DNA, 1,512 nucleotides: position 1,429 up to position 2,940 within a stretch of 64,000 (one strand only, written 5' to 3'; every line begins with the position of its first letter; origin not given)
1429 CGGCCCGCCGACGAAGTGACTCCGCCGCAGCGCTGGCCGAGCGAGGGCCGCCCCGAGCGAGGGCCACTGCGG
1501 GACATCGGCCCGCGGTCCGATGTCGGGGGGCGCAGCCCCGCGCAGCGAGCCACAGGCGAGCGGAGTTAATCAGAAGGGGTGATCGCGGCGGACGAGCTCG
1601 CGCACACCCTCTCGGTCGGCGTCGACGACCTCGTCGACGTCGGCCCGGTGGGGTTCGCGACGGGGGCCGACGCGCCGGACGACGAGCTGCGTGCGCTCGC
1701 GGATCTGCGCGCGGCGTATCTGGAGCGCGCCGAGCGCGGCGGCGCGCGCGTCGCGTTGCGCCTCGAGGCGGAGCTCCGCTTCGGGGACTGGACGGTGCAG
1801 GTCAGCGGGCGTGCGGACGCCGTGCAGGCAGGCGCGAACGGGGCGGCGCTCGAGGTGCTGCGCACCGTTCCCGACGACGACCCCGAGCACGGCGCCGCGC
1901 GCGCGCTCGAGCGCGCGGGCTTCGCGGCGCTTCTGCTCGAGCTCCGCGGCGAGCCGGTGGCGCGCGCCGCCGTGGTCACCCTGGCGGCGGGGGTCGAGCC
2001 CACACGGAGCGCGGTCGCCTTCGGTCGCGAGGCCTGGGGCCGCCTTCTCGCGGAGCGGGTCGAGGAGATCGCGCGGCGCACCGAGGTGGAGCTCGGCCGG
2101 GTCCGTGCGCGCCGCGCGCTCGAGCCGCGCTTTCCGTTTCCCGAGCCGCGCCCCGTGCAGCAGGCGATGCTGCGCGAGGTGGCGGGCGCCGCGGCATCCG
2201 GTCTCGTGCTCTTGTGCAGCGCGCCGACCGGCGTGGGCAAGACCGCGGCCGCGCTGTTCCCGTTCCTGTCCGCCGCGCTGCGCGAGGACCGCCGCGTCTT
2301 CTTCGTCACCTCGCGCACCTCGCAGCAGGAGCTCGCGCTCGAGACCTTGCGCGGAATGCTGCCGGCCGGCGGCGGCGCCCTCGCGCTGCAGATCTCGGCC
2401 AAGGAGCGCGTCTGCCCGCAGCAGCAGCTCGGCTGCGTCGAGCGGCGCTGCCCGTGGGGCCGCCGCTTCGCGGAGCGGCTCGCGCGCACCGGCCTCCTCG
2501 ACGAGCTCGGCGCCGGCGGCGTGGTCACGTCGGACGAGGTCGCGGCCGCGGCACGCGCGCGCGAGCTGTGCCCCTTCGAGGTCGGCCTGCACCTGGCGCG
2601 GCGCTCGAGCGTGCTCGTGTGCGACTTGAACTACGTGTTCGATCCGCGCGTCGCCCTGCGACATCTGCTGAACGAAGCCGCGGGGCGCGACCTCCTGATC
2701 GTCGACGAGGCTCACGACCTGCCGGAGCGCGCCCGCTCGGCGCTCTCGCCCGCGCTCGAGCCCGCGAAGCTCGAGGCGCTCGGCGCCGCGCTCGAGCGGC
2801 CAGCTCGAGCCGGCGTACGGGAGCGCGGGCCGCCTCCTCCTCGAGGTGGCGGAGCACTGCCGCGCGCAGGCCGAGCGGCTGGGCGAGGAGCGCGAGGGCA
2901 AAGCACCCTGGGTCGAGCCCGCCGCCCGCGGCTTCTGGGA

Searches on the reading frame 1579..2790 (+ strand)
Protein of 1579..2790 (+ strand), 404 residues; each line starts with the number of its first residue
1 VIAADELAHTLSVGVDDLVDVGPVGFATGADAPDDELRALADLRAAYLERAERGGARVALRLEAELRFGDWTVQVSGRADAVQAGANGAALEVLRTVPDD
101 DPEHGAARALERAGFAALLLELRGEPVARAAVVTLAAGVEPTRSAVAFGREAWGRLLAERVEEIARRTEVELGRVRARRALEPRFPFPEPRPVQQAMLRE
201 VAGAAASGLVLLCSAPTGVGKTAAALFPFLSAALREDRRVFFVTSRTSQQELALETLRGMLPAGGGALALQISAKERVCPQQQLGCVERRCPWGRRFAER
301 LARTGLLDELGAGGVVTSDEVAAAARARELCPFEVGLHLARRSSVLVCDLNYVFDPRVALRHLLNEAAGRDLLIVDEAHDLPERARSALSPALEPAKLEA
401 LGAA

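Call 35: search_protein_families(library=pfam, proteins=[window:1579-2790:+], max_evalue=0.001)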
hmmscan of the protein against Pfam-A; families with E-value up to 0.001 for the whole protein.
window:1579-2790:+ (404 aa): 4 families
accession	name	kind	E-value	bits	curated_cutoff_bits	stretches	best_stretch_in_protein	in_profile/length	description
PF06733.21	DEAD_2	-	3.9e-08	33.6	21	1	274-395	53-169/172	DEAD_2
PF00270.35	DEAD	-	9.6e-07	29.1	26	1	192-245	2-53/167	DEAD/DEAH box helicase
PF04851.21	ResIII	-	8.2e-06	26.3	22.5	0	189-262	3-78/164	Type III restriction enzyme, res subunit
PF13401.12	AAA_22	-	0.00071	20.3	27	0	359-384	74-99/130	AAA domain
